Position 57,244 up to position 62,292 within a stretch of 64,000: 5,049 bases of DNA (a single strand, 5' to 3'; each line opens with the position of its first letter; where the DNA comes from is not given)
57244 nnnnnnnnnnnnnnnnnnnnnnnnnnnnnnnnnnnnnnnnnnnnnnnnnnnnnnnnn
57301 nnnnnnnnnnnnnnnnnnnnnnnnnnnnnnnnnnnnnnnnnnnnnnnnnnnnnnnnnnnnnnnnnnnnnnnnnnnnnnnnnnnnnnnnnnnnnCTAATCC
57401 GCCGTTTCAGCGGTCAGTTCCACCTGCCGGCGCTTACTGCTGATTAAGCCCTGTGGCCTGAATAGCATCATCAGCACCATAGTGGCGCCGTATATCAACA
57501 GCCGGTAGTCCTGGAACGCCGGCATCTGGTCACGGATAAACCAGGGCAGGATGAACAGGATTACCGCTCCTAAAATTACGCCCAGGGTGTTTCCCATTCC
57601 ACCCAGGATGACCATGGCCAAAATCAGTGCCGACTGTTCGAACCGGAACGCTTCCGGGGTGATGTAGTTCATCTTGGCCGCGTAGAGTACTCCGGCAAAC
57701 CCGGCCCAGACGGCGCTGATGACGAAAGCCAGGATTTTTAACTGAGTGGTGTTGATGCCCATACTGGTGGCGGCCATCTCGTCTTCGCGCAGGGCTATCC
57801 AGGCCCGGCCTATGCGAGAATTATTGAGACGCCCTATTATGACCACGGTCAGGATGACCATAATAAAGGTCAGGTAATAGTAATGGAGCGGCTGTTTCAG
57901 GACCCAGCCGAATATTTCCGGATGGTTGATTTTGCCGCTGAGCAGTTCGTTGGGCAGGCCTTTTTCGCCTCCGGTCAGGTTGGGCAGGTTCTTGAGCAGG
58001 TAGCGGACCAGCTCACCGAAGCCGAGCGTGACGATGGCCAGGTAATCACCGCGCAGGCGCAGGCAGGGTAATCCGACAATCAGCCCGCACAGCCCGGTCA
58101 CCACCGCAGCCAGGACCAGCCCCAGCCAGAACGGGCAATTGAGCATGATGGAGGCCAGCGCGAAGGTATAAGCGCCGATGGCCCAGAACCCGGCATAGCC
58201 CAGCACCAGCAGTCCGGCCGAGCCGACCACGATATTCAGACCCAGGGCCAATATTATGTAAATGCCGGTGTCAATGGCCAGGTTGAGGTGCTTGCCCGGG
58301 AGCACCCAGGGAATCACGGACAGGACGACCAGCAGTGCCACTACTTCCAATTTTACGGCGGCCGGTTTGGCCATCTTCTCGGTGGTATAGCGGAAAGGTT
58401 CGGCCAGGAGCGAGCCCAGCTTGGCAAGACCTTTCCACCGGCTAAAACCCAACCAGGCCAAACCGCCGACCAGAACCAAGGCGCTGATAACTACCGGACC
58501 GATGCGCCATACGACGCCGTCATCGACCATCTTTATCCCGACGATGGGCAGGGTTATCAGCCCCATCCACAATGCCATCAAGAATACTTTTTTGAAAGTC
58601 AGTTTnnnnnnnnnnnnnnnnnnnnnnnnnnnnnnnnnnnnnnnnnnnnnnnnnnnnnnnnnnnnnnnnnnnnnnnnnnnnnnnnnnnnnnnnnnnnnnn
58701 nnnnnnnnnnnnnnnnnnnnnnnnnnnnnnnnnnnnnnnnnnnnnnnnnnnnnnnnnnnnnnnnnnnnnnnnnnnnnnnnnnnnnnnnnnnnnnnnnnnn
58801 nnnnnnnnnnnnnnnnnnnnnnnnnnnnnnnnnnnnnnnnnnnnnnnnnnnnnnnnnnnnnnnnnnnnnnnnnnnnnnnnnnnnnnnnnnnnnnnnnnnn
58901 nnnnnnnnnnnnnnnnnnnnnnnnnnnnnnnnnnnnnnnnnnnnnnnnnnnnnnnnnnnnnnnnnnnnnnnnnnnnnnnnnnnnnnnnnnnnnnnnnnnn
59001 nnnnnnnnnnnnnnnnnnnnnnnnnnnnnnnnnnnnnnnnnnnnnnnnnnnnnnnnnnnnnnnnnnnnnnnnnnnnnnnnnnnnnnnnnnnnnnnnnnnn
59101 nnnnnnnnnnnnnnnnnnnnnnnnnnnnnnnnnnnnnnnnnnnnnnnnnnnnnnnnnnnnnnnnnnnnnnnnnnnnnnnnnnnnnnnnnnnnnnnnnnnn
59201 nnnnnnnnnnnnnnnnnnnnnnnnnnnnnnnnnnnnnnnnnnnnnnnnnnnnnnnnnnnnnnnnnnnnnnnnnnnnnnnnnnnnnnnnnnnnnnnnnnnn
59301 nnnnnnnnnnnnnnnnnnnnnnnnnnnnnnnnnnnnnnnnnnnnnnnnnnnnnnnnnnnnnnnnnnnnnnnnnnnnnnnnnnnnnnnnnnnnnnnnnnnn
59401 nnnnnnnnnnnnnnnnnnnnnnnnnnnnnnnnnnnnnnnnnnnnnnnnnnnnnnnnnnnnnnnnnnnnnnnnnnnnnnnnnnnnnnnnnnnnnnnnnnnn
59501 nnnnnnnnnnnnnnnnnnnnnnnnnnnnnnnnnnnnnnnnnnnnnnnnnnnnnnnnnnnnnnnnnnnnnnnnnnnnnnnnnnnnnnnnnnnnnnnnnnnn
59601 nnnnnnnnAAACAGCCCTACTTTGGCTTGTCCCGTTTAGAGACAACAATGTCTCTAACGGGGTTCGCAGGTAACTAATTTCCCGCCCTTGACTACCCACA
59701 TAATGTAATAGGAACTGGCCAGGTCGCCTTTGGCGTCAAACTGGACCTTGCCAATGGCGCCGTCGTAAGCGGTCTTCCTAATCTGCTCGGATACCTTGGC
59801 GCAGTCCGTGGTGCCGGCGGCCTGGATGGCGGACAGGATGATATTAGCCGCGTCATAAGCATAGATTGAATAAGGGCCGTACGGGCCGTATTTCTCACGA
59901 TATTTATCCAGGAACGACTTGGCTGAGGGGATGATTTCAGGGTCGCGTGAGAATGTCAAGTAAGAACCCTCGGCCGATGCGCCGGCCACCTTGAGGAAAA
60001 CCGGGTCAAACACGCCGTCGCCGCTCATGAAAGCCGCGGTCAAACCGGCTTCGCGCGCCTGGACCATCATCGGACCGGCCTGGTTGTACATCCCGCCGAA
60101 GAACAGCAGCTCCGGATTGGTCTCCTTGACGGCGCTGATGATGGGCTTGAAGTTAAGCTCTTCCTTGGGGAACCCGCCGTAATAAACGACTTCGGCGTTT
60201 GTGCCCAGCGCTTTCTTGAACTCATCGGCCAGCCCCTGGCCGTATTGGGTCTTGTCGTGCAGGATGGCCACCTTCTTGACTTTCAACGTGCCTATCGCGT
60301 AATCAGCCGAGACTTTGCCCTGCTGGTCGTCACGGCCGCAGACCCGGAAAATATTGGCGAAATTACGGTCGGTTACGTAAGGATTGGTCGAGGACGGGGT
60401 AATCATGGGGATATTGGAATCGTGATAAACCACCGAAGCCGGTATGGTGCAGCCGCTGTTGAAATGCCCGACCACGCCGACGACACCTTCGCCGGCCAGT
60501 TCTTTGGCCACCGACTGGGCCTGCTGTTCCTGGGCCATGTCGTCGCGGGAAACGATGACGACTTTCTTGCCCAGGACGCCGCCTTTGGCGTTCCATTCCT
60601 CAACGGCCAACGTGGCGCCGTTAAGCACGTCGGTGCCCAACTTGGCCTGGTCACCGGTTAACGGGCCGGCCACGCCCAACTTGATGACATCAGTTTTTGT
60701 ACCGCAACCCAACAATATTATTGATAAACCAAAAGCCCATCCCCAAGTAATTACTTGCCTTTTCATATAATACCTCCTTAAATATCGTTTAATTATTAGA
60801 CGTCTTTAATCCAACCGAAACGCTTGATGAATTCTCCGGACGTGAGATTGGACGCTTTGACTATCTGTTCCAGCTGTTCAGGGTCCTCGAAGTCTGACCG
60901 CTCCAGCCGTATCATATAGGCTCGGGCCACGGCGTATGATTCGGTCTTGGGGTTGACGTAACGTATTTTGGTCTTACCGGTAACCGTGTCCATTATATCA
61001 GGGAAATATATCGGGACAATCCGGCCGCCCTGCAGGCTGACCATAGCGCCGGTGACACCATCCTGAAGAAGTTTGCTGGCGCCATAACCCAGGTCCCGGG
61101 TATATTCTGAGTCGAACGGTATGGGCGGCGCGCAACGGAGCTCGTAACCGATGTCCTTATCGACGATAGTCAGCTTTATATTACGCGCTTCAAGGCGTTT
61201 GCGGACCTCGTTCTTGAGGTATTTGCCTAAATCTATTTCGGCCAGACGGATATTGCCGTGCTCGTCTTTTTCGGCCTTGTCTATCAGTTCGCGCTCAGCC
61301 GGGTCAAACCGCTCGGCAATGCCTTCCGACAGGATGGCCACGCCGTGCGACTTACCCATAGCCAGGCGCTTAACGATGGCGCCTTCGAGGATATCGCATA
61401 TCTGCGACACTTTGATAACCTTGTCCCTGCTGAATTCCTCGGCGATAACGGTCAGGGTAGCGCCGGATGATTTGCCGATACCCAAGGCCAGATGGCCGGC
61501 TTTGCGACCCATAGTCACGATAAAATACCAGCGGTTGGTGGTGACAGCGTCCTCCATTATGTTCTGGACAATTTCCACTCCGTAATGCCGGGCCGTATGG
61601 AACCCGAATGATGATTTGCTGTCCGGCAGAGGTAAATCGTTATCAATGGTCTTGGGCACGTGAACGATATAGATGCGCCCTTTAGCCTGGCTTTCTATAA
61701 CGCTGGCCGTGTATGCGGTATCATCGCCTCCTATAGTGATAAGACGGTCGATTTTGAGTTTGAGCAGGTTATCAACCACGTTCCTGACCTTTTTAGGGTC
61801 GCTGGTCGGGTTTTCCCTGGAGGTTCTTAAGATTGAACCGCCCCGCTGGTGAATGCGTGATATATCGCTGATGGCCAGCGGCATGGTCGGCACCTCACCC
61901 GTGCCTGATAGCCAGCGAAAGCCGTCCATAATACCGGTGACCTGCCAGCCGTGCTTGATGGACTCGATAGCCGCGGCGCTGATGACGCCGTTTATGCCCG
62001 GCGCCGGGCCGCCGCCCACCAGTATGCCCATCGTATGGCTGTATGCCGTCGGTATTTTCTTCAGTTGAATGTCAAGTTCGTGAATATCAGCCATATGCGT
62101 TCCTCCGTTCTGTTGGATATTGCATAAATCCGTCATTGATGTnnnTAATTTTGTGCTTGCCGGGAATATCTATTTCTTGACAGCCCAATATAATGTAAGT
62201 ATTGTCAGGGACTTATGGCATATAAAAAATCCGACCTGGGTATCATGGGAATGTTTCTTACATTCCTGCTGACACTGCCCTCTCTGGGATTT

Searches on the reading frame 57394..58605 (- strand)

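Call 85: search_protein_families(library=pfam, proteins=[window:57394-58605:-], max_evalue=0.00001)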
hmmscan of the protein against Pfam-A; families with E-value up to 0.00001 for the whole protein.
window:57394-58605:- (403 aa): 1 family
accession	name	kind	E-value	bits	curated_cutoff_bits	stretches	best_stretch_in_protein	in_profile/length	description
PF02653.21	BPD_transp_2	-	1.1e-51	175.9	26.8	1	107-380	3-269/269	Branched-chain amino acid transport system / permease component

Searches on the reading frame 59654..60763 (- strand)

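Call 85: search_protein_families(library=pfam, proteins=[window:59654-60763:-], max_evalue=0.00001)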
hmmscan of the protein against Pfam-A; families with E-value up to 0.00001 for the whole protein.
window:59654-60763:- (369 aa): 3 families
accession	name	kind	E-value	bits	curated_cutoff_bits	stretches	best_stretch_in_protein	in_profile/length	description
PF13458.12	Peripla_BP_6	-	2.3e-58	198.9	31.7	1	27-361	2-342/343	Periplasmic binding protein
PF01094.35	ANF_receptor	-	7.4e-29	101.3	25.4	1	48-355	4-348/353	Receptor family ligand binding region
PF13433.12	Peripla_BP_5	-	1.1e-13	51.4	27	1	27-345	1-323/363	Periplasmic binding protein domain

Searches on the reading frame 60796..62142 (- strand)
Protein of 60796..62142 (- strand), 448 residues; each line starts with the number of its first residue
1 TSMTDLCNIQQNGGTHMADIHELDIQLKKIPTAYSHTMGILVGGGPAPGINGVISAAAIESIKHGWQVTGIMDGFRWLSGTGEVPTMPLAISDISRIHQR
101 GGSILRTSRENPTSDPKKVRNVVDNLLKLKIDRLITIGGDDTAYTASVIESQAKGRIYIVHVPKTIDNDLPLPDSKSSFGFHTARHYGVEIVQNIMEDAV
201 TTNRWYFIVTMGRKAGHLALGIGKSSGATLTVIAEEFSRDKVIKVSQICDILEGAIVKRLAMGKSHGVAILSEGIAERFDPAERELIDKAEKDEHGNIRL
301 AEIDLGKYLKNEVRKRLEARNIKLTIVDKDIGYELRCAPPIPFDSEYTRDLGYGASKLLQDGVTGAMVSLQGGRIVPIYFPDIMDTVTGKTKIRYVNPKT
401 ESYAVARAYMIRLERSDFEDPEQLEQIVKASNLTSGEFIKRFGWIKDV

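Call 66: search_protein_families(library=pfam, proteins=[window:60796-62142:-], max_evalue=0.00001)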
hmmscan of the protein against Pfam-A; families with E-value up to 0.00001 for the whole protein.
window:60796-62142:- (448 aa): 1 family
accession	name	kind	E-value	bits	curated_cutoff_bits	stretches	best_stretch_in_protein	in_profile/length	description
PF00365.25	PFK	-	5.4e-52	177.3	30.9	1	38-358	2-276/277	Phosphofructokinase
